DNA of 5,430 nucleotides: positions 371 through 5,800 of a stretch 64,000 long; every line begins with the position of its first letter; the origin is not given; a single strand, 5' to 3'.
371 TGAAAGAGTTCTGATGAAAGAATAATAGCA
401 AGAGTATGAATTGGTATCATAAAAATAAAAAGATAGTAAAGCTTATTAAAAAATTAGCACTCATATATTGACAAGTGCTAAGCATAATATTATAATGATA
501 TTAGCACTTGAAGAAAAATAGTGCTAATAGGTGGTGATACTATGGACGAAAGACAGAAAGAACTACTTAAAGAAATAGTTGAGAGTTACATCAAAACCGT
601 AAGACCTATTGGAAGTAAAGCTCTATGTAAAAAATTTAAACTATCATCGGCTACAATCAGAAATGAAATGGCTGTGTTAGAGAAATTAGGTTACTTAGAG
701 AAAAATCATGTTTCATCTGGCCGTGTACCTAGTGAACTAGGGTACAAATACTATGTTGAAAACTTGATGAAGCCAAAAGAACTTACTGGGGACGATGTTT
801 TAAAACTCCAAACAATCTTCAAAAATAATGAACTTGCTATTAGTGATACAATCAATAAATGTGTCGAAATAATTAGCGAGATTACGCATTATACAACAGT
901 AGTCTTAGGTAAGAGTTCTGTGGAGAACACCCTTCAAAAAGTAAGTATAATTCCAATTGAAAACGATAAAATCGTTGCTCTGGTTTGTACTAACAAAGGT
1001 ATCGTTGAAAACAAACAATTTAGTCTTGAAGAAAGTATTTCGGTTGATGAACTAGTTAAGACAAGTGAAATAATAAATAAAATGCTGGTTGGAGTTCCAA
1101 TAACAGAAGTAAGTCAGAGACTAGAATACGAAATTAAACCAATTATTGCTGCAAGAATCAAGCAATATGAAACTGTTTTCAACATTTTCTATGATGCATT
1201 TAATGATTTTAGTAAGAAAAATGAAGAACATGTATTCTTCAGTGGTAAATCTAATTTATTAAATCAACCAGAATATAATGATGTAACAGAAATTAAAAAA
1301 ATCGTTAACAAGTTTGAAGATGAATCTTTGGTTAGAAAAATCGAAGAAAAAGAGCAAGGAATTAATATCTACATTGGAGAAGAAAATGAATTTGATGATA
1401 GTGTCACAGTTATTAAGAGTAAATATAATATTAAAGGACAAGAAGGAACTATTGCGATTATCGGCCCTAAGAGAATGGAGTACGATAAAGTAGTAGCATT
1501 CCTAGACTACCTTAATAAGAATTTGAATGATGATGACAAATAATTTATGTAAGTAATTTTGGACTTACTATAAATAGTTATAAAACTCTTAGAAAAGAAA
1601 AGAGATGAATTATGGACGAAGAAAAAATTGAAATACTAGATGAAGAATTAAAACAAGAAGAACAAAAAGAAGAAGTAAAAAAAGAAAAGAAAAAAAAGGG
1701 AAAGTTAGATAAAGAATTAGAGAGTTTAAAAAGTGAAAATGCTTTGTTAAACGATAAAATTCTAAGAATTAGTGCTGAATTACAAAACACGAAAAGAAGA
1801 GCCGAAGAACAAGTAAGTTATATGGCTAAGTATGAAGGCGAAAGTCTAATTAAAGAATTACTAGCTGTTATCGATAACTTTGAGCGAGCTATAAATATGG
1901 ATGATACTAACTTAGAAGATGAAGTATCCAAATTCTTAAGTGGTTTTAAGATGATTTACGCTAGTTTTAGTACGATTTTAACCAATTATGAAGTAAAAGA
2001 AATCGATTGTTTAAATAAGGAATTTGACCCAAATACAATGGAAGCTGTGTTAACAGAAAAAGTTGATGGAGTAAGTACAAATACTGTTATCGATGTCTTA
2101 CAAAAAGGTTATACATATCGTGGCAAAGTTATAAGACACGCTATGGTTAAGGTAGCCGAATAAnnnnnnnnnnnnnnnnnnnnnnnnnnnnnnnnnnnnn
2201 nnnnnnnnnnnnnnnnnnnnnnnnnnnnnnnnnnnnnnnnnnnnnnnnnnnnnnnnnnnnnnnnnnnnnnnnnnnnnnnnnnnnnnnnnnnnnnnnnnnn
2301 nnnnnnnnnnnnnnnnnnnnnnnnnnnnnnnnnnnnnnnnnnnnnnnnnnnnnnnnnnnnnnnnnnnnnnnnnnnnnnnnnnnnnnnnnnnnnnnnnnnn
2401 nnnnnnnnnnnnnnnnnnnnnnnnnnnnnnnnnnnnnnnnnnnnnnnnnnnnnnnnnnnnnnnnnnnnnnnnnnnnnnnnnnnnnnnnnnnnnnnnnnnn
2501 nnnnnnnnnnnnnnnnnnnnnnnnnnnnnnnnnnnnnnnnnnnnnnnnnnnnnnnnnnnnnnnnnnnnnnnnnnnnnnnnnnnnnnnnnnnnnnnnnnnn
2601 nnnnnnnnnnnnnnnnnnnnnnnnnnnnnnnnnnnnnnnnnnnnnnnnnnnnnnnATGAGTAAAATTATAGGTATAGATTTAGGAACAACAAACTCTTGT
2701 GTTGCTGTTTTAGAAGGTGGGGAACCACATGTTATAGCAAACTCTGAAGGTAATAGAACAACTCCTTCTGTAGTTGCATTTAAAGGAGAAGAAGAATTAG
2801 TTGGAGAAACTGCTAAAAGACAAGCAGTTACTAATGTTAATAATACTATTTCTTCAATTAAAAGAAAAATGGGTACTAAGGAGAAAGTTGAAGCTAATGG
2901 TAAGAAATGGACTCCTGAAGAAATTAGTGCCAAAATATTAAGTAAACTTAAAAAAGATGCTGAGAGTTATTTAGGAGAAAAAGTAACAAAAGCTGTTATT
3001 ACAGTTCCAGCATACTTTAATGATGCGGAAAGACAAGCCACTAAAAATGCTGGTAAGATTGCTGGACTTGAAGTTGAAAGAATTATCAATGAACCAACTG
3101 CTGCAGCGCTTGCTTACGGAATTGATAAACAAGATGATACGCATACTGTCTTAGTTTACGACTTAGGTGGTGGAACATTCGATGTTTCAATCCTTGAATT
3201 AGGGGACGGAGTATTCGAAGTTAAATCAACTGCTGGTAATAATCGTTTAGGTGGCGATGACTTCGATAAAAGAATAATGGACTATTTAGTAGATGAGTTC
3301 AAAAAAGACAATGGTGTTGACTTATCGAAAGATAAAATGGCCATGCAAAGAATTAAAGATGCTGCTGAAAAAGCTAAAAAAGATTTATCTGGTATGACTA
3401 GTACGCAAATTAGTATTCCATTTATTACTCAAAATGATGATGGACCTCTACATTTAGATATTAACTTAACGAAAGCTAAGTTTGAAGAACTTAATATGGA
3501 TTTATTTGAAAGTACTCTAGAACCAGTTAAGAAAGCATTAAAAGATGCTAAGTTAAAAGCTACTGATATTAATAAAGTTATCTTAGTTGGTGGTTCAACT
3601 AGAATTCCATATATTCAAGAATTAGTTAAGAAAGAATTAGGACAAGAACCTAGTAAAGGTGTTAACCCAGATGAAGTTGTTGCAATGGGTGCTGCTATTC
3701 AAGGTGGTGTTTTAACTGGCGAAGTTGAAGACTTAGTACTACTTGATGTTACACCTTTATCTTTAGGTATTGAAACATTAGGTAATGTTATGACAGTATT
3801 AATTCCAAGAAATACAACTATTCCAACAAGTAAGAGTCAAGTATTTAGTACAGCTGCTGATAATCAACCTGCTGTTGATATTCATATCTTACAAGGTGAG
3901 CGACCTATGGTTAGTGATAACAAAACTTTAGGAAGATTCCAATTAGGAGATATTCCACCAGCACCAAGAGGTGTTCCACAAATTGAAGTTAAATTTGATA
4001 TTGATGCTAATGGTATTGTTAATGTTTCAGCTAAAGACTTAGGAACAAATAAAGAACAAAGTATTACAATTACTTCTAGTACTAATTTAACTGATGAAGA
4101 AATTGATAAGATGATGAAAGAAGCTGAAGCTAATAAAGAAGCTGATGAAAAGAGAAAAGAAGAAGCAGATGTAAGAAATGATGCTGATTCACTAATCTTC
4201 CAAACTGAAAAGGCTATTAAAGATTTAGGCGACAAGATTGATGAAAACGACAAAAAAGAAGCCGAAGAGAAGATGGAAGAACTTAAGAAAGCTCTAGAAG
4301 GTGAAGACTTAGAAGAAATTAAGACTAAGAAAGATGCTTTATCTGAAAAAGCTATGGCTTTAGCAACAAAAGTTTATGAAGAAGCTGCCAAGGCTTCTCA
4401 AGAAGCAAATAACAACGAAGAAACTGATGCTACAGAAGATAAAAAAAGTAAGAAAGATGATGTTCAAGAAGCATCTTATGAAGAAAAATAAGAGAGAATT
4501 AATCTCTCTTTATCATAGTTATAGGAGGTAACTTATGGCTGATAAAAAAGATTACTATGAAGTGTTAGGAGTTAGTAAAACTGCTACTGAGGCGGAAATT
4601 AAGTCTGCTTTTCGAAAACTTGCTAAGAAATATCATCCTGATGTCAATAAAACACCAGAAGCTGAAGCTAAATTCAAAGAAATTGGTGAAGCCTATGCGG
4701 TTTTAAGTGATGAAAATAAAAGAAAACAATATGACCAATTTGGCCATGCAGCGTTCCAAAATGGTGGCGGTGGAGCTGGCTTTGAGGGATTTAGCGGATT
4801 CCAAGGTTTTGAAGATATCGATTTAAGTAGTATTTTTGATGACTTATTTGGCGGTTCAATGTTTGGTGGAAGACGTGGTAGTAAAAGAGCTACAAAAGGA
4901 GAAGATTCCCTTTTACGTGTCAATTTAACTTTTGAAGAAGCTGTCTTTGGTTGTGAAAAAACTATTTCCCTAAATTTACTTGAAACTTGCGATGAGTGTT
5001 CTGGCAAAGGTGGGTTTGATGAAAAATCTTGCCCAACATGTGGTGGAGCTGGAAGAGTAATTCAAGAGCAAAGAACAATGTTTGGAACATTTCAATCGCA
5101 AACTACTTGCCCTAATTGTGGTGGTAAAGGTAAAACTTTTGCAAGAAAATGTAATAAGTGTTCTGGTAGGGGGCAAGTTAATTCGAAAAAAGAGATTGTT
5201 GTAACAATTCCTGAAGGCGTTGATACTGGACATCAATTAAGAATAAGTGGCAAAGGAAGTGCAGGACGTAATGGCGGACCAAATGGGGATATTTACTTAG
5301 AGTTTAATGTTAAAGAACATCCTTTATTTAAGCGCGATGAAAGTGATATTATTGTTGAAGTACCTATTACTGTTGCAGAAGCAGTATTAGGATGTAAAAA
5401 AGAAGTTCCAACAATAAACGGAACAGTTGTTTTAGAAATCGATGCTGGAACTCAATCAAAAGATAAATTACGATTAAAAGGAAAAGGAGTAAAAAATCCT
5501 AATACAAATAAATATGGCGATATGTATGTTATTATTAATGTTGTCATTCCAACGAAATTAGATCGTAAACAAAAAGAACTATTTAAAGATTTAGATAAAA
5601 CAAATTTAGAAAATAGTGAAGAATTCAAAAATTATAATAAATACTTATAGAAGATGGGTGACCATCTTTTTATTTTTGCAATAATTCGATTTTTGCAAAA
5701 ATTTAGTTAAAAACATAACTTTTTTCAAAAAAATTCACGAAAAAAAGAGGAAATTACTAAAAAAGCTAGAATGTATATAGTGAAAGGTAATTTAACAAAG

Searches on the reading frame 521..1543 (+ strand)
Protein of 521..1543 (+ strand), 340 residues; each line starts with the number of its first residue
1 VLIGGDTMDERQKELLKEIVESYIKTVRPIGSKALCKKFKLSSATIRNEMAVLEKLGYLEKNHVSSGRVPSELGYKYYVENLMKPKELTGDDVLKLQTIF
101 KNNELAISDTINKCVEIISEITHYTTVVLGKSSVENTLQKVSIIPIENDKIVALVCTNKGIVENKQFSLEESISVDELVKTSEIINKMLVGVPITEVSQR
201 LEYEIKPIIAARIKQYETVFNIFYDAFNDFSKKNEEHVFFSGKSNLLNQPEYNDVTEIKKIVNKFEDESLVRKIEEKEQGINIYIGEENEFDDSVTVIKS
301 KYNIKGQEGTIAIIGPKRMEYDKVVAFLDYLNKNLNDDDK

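Call 41: search_protein_families(library=pfam, proteins=[window:521-1543:+], max_evalue=0.01)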
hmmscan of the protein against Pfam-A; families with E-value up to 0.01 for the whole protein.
window:521-1543:+ (340 aa): 5 families
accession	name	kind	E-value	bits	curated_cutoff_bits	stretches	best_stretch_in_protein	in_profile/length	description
PF01628.27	HrcA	-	1.2e-50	172.9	22.2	1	109-325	2-215/215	HrcA protein C terminal domain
PF03444.21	HrcA_DNA-bdg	-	4e-06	26.9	21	1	10-61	4-55/79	Winged helix-turn-helix transcription repressor, HrcA DNA-binding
PF08220.18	HTH_DeoR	-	0.00089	19.4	21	1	23-63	8-48/57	DeoR-like helix-turn-helix domain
PF08279.18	HTH_11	-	0.0012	19.1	25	1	18-58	4-44/55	HTH domain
PF21715.3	CggR_N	-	0.0082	16.3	30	0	22-60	10-48/71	CggR N-terminal DNA binding domain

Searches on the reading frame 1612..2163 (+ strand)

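Call 41: search_protein_families(library=pfam, proteins=[window:1612-2163:+], max_evalue=0.01)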
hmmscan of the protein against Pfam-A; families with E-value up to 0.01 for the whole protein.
window:1612-2163:+ (183 aa): 2 families
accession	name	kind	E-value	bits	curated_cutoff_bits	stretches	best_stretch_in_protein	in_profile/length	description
PF01025.24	GrpE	-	2.1e-46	158.1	25.8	1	19-183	3-165/165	GrpE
PF21636.2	PPP1R21_C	-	0.0021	18.5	27.3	1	26-73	89-136/160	Protein phosphatase 1 regulatory subunit 21, C-terminal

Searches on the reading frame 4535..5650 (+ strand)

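Call 41: search_protein_families(library=pfam, proteins=[window:4535-5650:+], max_evalue=0.01)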
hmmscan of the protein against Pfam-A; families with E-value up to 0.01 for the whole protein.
window:4535-5650:+ (371 aa): 4 families
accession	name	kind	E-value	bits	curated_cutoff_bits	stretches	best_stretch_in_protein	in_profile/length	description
PF01556.23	DnaJ_C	-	3.5e-50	170.4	26.6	1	128-339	4-152/152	DnaJ C terminal domain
PF00226.36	DnaJ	-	1.1e-28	99.6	27.8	1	6-67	1-63/63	DnaJ domain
PF00684.25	DnaJ_CXXCXGXG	-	2.7e-14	53.6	32.7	1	152-213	1-65/65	DnaJ central domain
PF15777.11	Anti-TRAP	-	0.0052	17.2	32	0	148-179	9-46/59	Tryptophan RNA-binding attenuator protein inhibitory protein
